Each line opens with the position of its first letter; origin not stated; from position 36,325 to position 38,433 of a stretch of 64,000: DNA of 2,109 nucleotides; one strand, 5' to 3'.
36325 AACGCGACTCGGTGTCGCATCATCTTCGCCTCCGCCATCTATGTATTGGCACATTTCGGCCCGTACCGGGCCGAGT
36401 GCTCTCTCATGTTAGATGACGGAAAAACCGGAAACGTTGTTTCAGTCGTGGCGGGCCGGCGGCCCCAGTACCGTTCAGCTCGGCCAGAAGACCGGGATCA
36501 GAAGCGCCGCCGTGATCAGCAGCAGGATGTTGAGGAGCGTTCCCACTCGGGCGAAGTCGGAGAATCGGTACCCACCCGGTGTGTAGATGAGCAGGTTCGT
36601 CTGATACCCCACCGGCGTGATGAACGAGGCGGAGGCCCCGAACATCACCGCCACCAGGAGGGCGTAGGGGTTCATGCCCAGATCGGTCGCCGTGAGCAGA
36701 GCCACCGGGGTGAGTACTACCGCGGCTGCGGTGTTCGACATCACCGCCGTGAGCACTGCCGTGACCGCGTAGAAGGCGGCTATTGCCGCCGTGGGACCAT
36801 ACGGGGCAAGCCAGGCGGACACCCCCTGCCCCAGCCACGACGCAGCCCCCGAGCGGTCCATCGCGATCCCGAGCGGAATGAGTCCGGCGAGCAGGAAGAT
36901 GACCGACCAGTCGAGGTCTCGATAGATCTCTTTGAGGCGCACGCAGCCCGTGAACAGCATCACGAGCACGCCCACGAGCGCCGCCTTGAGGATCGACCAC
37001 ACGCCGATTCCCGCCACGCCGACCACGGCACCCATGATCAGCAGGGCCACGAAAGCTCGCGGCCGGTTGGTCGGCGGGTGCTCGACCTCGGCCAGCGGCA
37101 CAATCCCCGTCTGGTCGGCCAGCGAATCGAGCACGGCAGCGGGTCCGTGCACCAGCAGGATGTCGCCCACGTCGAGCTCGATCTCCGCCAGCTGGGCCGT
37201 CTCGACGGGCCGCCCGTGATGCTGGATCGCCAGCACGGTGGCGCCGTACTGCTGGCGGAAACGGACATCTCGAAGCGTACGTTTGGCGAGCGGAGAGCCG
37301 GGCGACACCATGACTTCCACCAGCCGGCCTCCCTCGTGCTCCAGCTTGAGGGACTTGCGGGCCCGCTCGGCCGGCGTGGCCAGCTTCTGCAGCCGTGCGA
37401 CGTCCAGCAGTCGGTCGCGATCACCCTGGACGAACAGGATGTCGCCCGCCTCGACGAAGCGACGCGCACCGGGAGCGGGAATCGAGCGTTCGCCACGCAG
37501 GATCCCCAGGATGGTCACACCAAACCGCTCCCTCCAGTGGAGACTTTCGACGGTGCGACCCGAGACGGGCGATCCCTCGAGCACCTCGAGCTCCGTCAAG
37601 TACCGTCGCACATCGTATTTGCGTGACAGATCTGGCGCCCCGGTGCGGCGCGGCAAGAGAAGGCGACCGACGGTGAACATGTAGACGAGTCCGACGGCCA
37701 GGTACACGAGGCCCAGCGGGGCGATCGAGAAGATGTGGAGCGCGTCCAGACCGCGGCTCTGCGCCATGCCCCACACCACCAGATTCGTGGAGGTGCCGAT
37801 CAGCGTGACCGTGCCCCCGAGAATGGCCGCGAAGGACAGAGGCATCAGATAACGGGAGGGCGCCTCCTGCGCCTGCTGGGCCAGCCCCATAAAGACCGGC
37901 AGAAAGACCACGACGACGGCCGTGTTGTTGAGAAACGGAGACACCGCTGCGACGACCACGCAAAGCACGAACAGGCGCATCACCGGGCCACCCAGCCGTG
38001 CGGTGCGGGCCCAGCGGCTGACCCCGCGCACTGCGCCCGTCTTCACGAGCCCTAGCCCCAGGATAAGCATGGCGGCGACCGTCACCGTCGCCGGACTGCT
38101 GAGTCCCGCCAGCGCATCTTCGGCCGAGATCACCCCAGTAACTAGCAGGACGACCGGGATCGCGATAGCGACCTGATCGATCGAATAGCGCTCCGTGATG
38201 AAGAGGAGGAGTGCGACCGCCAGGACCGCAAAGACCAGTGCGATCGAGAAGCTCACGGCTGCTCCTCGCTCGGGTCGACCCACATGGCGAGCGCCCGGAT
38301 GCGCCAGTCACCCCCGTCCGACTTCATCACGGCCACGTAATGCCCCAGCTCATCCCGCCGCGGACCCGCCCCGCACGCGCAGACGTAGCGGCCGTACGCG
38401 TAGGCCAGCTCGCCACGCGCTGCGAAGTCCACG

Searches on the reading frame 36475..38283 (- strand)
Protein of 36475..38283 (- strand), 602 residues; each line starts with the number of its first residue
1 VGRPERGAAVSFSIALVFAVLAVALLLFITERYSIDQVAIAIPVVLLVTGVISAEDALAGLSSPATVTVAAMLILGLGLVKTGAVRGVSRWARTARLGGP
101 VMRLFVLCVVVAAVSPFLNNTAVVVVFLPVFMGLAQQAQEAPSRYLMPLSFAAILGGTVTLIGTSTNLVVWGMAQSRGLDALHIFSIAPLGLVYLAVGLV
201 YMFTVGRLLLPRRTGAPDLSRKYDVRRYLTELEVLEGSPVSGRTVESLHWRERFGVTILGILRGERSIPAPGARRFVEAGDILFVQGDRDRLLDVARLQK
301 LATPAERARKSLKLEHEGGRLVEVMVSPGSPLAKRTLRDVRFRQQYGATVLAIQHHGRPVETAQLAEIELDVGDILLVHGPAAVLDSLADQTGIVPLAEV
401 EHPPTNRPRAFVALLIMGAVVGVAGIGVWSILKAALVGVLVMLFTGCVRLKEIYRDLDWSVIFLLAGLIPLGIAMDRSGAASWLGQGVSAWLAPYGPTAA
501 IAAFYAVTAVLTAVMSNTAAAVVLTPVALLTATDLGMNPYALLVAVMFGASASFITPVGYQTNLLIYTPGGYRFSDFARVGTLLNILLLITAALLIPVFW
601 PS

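Call 8: search_protein_families(library=pfam, proteins=[window:36475-38283:-], max_evalue=0.001)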
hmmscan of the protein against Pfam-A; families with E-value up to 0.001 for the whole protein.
window:36475-38283:- (602 aa): 4 families
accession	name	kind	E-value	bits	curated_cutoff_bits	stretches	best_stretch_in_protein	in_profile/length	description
PF03600.22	CitMHS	-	2.9e-81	273.6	31.9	2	26-536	2-322/336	Citrate transporter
PF02080.26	TrkA_C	-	1.1e-26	92.9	27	2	229-298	1-69/71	TrkA-C domain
PF00939.25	Na_sulph_symp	-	1.3e-22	80.9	27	2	434-601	296-467/472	Sodium:sulfate symporter transmembrane region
PF06808.19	DctM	-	0.00087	18.7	23.8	1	425-561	236-374/413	Tripartite ATP-independent periplasmic transporter, DctM component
